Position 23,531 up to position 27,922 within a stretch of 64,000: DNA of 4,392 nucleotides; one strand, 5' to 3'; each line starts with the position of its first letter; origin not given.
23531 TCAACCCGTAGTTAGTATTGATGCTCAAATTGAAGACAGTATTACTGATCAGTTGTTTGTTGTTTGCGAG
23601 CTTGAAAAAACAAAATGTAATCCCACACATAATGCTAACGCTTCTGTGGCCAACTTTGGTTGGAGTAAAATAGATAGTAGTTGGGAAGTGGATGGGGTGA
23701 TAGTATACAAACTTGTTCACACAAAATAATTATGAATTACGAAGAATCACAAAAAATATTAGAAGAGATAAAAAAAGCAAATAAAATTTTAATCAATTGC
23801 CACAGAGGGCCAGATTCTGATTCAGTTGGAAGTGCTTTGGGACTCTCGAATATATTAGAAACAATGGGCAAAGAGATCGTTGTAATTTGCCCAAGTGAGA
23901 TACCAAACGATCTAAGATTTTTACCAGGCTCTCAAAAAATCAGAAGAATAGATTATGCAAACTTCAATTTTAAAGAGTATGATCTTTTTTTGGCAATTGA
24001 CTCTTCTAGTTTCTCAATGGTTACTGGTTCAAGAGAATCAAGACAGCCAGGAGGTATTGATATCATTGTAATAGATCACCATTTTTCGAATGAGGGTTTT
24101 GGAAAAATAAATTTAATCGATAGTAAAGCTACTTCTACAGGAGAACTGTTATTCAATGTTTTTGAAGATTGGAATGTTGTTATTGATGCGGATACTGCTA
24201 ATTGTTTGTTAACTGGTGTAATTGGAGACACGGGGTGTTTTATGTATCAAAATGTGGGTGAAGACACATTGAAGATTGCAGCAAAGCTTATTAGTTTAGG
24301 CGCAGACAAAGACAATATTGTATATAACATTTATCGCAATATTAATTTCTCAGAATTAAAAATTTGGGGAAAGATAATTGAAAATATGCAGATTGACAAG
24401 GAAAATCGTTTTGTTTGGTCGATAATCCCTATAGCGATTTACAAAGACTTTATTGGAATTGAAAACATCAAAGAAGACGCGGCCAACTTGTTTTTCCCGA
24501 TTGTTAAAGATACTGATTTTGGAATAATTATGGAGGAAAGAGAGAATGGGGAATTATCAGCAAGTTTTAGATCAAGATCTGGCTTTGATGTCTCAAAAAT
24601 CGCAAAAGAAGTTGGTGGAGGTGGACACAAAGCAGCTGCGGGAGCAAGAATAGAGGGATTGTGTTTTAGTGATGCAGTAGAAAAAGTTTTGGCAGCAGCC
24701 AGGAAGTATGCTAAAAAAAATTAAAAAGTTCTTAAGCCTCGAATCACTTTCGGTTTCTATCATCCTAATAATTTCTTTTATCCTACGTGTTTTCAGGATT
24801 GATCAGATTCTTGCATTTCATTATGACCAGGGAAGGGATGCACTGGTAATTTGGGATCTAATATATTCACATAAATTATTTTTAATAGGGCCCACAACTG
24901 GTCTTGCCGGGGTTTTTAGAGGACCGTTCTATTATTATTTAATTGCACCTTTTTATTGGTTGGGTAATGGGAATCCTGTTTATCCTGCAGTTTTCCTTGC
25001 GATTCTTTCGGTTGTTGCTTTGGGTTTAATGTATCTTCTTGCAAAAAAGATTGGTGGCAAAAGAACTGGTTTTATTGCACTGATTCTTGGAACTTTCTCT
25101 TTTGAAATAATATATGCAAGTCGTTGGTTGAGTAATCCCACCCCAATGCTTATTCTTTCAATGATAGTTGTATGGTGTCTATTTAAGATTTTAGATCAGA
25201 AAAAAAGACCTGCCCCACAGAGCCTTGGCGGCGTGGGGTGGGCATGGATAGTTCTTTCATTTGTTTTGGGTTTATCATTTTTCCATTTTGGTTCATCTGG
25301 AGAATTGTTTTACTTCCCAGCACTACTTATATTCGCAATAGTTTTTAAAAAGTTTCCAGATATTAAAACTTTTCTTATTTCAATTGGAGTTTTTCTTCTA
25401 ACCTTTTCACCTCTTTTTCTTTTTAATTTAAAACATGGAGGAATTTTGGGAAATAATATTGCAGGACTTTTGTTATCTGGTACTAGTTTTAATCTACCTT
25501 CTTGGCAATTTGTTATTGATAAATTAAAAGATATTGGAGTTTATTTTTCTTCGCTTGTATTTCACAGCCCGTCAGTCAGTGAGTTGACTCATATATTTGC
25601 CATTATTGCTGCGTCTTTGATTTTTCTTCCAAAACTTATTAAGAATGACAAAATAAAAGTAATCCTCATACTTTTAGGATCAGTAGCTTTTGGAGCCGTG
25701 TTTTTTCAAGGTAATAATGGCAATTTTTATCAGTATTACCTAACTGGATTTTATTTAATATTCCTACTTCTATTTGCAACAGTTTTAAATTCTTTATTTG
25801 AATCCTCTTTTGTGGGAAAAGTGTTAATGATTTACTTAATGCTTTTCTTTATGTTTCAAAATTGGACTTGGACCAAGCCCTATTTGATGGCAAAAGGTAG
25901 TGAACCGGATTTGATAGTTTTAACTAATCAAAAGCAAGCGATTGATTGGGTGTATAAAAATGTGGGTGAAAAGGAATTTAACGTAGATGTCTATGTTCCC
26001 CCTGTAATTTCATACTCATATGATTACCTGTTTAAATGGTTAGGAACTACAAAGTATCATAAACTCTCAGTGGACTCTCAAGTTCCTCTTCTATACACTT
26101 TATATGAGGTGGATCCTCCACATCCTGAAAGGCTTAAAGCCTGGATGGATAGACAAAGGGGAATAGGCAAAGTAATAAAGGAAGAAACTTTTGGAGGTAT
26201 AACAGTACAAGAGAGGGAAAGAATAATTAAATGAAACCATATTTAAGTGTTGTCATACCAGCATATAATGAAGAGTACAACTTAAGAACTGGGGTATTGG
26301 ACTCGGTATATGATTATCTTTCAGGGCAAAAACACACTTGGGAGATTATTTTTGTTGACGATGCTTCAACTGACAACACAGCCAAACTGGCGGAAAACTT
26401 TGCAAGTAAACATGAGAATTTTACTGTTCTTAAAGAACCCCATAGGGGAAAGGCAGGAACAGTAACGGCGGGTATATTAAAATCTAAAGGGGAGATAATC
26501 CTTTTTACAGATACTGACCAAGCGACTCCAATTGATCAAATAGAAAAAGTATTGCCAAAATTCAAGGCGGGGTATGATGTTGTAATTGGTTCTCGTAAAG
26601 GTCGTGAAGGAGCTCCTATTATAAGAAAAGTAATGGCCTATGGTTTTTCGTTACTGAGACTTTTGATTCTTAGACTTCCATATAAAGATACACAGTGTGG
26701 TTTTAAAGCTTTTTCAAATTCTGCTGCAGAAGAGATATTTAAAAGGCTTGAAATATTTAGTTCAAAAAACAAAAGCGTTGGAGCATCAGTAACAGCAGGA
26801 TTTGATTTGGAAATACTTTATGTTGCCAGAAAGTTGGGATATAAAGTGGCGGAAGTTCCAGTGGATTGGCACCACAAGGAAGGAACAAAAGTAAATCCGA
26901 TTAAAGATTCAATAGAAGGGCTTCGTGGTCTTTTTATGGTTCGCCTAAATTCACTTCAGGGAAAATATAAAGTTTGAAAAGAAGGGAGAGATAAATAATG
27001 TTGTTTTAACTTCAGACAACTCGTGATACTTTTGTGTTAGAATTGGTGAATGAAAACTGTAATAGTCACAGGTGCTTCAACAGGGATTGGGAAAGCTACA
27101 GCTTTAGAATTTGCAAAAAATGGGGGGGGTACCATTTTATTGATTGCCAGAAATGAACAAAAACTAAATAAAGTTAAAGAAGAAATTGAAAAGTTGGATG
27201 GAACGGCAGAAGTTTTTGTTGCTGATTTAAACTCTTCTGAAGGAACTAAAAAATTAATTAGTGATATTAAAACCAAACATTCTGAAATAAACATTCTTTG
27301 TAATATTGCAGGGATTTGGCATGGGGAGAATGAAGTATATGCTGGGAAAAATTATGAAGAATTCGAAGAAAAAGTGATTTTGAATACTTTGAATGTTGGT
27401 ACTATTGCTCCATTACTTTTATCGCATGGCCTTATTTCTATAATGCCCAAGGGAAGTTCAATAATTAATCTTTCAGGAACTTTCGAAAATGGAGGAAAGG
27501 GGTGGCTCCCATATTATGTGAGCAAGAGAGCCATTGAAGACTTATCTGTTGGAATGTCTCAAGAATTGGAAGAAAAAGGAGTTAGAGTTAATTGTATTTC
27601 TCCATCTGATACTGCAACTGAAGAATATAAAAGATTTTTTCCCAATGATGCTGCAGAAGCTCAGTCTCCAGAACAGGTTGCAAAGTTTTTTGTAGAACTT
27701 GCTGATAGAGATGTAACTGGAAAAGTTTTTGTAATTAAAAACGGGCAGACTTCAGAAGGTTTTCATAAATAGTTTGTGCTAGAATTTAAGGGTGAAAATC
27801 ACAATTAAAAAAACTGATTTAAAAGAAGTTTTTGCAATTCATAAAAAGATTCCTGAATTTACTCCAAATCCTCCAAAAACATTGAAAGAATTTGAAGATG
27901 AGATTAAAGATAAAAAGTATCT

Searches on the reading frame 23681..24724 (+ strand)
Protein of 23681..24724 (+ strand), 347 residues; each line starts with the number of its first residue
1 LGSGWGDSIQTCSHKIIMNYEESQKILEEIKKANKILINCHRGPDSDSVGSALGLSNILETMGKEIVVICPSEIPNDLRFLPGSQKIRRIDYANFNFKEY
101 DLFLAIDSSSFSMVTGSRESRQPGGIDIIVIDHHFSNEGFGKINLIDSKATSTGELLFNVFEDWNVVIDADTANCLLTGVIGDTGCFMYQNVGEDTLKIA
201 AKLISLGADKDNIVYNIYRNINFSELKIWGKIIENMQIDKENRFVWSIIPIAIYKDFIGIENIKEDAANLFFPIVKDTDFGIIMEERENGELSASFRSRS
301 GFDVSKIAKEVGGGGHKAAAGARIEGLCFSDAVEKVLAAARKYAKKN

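Call 9: search_protein_families(library=pfam, proteins=[window:23681-24724:+], max_evalue=0.001)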
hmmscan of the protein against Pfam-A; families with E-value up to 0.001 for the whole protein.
window:23681-24724:+ (347 aa): 2 families
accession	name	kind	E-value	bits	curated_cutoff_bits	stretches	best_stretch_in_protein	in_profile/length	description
PF01368.27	DHH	-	1.3e-16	61.4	28.1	1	35-180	1-125/125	DHH family, N-terminal domain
PF02272.25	DHHA1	-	1.5e-11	45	25.9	1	282-345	35-101/102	DHHA1 domain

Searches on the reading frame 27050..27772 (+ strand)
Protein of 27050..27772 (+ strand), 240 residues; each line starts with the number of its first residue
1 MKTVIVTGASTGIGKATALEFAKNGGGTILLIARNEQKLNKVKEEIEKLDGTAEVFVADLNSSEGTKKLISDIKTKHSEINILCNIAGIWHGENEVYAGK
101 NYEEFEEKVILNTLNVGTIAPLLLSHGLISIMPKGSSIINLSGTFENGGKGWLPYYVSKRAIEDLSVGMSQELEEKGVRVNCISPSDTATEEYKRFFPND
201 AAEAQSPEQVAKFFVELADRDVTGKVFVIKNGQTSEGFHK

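Call 9: search_protein_families(library=pfam, proteins=[window:27050-27772:+], max_evalue=0.001)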
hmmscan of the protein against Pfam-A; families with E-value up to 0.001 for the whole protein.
window:27050-27772:+ (240 aa): 4 families
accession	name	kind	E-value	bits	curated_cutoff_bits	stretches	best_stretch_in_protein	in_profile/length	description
PF00106.31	adh_short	-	2.5e-34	118.9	26.6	1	2-194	1-188/195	short chain dehydrogenase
PF13561.12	adh_short_C2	-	1.7e-26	93.7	27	1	8-205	1-193/236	Enoyl-(Acyl carrier protein) reductase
PF08659.16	KR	-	2.3e-09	37.9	22.6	1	3-91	2-93/180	KR domain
PF02719.21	Polysacc_synt_2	-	0.00065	19.4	20.2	0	4-74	1-77/293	Polysaccharide biosynthesis protein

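Call 39: search_protein_families(library=ncbifam, proteins=[window:27050-27772:+], max_evalue=0.00001)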
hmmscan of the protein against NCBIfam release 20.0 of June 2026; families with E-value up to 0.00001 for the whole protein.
window:27050-27772:+ (240 aa): 205 families (the best 25 are shown)
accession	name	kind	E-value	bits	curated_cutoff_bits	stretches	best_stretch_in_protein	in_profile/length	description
NF006509.0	PRK08945.1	equivalog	1.7e-30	106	269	1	2-225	14-237/248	YciK family oxidoreductase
NF005559.1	PRK07231.1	subfamily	4.8e-27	95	215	1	2-205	5-203/249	glucose 1-dehydrogenase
NF005806.0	PRK07666.1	equivalog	4.3e-26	91.7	286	1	2-216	8-219/239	3-ketoacyl-ACP reductase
NF005672.0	PRK07454.1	equivalog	2.1e-25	89.3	234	1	1-191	6-191/241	SDR family oxidoreductase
NF004791.0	PRK06138.1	equivalog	2.1e-24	86.2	312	1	2-205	6-203/252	SDR family oxidoreductase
NF006565.0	PRK09072.1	equivalog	9.1e-24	84.4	238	1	2-215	6-215/265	SDR family oxidoreductase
NF005975.0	PRK08063.1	equivalog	1.3e-23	83.6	328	1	2-201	5-199/250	enoyl-[acyl-carrier-protein] reductase FabL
NF005681.0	PRK07478.1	subfamily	2.6e-23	82.7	267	1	2-200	7-202/254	SDR family oxidoreductase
NF009466.0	PRK12826.1-2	subfamily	4e-23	82.1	222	1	2-206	4-205/248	3-oxoacyl-ACP reductase FabG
NF052558.1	MBtsdlDhBudC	equivalog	4.5e-23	82.1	270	1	2-210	4-204/250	meso-2,3-butanediol dehydrogenase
TIGR01830.1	3oxo_ACP_reduc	equivalog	1.3e-22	80.7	297.75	1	4-190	1-183/239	3-oxoacyl-[acyl-carrier-protein] reductase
NF004825.0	PRK06181.1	equivalog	3.1e-22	79.1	215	1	1-205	6-205/268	SDR family oxidoreductase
NF009463.0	PRK12823.1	equivalog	3.3e-22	79.3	322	1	2-209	9-207/260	1,6-dihydroxycyclohexa-2,4-diene-1-carboxylate dehydrogenase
NF006693.0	PRK09242.1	equivalog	3.7e-22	78.7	328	1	2-194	11-200/258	SDR family oxidoreductase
NF009387.0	PRK12746.1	equivalog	4.8e-22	78.5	363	1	2-193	7-198/254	SDR family oxidoreductase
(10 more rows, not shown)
